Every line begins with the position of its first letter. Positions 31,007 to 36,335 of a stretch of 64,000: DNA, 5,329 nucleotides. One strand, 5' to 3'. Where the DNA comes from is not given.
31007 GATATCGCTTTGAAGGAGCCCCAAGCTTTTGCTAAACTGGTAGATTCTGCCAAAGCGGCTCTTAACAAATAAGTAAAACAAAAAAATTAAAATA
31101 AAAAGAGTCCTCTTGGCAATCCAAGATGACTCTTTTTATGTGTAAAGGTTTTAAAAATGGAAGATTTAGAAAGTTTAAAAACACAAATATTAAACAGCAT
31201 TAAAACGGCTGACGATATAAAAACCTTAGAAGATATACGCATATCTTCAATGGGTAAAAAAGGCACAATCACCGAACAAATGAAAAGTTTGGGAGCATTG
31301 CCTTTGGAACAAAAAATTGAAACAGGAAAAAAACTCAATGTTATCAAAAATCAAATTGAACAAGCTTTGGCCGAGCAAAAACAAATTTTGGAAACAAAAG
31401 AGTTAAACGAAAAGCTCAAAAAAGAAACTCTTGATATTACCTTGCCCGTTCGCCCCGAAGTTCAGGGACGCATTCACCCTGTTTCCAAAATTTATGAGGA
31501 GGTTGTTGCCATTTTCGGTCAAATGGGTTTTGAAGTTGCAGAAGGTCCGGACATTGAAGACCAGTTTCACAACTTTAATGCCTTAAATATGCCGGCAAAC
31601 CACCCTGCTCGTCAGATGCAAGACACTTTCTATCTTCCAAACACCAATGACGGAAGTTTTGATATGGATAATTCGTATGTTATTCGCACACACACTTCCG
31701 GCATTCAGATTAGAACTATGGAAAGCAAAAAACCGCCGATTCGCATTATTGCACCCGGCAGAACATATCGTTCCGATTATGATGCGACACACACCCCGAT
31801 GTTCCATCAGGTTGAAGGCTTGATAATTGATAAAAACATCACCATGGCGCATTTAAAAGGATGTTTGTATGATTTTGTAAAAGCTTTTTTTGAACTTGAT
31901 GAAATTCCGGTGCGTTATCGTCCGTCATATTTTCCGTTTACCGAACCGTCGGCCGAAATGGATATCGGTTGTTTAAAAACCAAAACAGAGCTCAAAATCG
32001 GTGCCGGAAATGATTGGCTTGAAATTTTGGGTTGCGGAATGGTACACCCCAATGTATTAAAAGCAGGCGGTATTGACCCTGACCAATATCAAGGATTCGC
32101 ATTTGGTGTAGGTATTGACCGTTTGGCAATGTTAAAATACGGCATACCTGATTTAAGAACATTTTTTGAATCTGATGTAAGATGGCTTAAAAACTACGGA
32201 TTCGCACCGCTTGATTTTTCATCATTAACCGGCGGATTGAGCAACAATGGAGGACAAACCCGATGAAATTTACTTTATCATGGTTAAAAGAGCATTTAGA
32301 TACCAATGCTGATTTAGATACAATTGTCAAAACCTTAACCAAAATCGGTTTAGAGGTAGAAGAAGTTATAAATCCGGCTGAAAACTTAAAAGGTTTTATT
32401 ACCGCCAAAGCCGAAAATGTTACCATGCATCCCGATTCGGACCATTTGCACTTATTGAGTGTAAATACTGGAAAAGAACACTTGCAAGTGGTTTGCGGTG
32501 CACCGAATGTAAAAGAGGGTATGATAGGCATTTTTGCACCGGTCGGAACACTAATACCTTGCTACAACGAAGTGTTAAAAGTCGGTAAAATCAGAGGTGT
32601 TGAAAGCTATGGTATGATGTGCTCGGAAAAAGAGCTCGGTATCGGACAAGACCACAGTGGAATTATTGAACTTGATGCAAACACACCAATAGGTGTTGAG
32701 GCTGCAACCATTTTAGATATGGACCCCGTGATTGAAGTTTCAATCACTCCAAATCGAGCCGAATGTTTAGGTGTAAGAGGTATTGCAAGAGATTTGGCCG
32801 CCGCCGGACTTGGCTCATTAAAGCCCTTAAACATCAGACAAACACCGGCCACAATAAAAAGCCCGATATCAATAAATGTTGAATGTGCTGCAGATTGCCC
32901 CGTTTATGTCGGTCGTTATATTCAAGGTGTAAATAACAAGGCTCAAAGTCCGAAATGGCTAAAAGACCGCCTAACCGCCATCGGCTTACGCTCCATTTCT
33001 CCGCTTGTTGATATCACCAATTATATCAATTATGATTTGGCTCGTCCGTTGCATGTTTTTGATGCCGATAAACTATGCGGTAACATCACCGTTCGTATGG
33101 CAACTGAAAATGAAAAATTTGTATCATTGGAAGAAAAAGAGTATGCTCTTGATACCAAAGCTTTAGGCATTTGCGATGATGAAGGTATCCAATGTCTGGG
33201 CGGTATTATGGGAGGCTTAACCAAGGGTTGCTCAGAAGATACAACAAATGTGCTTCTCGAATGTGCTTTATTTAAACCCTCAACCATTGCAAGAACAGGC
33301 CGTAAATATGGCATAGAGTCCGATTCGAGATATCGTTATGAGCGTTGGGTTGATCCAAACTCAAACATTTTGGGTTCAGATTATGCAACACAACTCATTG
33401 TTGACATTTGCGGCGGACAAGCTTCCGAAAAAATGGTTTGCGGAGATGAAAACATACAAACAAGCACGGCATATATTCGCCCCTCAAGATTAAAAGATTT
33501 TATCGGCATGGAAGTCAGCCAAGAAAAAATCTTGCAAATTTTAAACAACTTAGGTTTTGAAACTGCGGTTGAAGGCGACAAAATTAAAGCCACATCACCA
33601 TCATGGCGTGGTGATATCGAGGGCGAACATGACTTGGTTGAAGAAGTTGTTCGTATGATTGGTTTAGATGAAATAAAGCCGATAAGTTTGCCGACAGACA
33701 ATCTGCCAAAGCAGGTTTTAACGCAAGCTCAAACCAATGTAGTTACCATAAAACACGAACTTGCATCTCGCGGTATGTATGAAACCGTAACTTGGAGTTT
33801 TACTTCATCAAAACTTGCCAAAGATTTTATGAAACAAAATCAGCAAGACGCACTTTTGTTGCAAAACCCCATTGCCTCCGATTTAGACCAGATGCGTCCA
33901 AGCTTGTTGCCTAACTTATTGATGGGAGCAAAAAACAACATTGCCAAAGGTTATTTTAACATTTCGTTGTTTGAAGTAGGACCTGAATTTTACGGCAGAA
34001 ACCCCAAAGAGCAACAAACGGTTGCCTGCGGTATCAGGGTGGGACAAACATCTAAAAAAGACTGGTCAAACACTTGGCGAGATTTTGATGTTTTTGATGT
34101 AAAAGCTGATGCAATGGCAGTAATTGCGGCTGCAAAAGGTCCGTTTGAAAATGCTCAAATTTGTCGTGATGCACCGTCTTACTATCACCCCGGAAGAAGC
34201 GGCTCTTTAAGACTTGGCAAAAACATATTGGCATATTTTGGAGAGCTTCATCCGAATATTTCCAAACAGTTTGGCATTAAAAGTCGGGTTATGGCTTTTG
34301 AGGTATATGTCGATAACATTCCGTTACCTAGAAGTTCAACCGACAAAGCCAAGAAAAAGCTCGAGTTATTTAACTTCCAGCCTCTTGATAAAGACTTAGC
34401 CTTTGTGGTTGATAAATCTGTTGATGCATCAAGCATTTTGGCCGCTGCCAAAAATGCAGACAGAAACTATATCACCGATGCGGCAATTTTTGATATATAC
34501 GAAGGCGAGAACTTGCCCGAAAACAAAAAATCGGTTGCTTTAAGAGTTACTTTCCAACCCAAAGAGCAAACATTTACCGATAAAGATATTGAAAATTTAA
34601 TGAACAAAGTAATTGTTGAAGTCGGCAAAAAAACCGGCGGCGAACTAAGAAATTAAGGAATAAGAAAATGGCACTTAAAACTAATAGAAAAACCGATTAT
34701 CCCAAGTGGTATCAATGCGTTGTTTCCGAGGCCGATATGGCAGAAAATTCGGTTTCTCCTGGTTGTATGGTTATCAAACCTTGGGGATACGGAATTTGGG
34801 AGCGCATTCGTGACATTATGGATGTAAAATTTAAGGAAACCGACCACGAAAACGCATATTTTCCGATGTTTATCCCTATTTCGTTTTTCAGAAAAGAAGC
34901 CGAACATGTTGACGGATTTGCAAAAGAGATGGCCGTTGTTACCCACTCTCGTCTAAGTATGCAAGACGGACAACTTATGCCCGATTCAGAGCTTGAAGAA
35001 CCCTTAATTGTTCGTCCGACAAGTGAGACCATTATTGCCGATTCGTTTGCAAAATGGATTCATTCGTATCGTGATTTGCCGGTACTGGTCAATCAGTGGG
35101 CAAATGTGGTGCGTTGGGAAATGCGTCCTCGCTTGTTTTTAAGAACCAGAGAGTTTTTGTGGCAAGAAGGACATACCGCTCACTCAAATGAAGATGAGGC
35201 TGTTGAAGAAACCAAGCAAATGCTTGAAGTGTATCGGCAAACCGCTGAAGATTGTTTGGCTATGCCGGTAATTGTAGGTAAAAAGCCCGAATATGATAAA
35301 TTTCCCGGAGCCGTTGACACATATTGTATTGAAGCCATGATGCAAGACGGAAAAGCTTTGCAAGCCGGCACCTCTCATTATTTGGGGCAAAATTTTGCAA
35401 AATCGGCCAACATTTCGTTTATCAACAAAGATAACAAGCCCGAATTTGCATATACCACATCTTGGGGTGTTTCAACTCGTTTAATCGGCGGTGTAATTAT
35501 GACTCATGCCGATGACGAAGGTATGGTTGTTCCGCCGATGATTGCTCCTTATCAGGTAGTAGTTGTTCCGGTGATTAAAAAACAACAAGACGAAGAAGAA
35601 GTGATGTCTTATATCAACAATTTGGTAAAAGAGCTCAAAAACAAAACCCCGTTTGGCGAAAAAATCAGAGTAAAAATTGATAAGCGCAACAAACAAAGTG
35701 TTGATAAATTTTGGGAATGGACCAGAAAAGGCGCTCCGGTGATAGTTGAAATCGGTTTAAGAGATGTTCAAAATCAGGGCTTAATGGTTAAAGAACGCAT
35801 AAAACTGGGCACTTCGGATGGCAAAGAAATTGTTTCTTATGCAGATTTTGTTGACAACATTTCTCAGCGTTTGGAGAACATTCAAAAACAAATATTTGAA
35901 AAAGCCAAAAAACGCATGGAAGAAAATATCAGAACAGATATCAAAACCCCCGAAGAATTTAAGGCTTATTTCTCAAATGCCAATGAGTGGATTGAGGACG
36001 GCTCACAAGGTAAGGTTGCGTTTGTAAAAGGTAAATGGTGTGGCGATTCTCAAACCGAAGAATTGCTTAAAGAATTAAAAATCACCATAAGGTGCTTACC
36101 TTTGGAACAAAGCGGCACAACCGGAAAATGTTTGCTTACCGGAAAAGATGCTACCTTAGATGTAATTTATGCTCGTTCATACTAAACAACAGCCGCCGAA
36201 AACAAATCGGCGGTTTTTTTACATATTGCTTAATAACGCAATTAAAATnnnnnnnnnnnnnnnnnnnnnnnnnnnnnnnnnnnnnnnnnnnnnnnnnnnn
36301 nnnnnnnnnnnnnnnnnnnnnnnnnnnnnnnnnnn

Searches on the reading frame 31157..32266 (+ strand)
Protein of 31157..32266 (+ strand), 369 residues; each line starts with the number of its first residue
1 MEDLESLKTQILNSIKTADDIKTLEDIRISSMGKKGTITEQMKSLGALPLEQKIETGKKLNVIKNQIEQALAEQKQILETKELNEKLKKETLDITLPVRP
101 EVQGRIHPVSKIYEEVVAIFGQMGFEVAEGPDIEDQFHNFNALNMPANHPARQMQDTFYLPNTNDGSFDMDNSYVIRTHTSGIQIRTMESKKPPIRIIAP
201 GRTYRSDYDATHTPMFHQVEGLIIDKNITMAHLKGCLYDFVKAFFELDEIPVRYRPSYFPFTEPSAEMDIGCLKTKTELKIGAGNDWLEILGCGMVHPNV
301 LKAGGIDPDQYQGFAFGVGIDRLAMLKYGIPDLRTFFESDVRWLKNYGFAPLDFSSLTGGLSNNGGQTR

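Call 9: search_protein_families(library=pfam, proteins=[window:31157-32266:+], max_evalue=0.01)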
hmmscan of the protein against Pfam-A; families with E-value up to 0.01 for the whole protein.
window:31157-32266:+ (369 aa): 2 families
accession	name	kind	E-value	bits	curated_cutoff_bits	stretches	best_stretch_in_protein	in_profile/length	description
PF01409.25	tRNA-synt_2d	-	3.1e-101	338.4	19.8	1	92-346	2-245/246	tRNA synthetases class II core domain (F)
PF02912.23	Phe_tRNA-synt_N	-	5.2e-20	71.6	22.3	1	20-87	2-69/69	Aminoacyl tRNA synthetase class II, N-terminal domain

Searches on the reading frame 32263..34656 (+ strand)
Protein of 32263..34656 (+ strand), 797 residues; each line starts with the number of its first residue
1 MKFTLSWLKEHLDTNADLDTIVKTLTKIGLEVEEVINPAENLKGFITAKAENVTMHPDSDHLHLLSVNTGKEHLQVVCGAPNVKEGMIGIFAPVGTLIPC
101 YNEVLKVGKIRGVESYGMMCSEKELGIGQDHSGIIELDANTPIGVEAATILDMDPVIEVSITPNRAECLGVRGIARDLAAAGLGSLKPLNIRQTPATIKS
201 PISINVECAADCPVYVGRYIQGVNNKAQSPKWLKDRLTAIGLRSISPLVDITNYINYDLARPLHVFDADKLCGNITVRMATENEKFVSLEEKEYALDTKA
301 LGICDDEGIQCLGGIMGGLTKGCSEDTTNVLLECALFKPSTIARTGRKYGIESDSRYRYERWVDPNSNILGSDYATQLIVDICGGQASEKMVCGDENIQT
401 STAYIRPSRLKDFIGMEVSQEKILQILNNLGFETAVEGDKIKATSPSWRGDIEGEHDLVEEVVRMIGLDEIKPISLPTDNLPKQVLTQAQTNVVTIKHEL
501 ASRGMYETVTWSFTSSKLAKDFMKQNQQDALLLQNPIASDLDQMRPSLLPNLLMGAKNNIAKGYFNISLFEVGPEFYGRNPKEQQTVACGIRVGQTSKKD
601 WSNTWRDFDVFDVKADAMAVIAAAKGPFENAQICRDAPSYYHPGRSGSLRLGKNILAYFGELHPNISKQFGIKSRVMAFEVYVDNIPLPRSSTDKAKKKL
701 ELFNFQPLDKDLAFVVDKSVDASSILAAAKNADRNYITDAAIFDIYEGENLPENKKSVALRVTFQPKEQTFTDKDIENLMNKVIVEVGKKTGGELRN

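Call 9: search_protein_families(library=pfam, proteins=[window:32263-34656:+], max_evalue=0.01)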
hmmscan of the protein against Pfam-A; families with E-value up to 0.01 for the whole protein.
window:32263-34656:+ (797 aa): 5 families
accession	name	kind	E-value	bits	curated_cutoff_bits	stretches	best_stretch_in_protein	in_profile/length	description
PF03483.22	B3_4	-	2.1e-63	213.5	29.3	1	212-384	2-174/174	B3/4 domain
PF17759.6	tRNA_synthFbeta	-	2e-45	155.4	22.4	1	473-682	2-213/214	Phenylalanyl tRNA synthetase beta chain CLM domain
PF03147.19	FDX-ACB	-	3.2e-26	92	31.1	1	705-796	3-94/94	Ferredoxin-fold anticodon binding domain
PF03484.21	B5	-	7.8e-21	74.5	28.6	1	405-467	3-66/67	tRNA synthetase B5 domain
PF01588.26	tRNA_bind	-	2.3e-16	60.1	27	1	46-145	2-95/96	Putative tRNA binding domain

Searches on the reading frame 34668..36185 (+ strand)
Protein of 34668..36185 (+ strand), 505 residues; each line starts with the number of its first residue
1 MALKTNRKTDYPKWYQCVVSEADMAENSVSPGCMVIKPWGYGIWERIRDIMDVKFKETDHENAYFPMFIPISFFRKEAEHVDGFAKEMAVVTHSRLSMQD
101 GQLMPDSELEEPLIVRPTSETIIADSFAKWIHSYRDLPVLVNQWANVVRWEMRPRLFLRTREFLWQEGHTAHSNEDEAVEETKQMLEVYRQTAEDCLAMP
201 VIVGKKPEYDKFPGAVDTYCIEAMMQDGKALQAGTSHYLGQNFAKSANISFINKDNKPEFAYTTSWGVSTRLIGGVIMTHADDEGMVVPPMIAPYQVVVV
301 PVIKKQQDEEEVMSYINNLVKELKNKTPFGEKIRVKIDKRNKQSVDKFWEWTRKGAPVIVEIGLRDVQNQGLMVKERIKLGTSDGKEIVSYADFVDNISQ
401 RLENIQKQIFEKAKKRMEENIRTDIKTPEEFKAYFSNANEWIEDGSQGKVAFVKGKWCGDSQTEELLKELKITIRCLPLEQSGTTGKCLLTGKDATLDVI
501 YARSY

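Call 9: search_protein_families(library=pfam, proteins=[window:34668-36185:+], max_evalue=0.01)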
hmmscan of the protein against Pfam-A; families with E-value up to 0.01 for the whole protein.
window:34668-36185:+ (505 aa): 4 families
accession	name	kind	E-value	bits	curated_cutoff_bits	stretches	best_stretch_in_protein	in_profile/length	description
PF00587.30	tRNA-synt_2b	-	1.3e-18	68.1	29.3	1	107-276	5-175/179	tRNA synthetase class II core domain (G, H, P, S and T)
PF09180.16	ProRS-C_1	-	2.8e-12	47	31.5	1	450-505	12-71/71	Prolyl-tRNA synthetase, C-terminal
PF03129.25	HGTP_anticodon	-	3.5e-12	46.7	21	1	296-400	1-93/94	Anticodon binding domain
PF01139.22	RtcB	-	0.0022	17.7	27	1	272-369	28-117/426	tRNA-splicing ligase RtcB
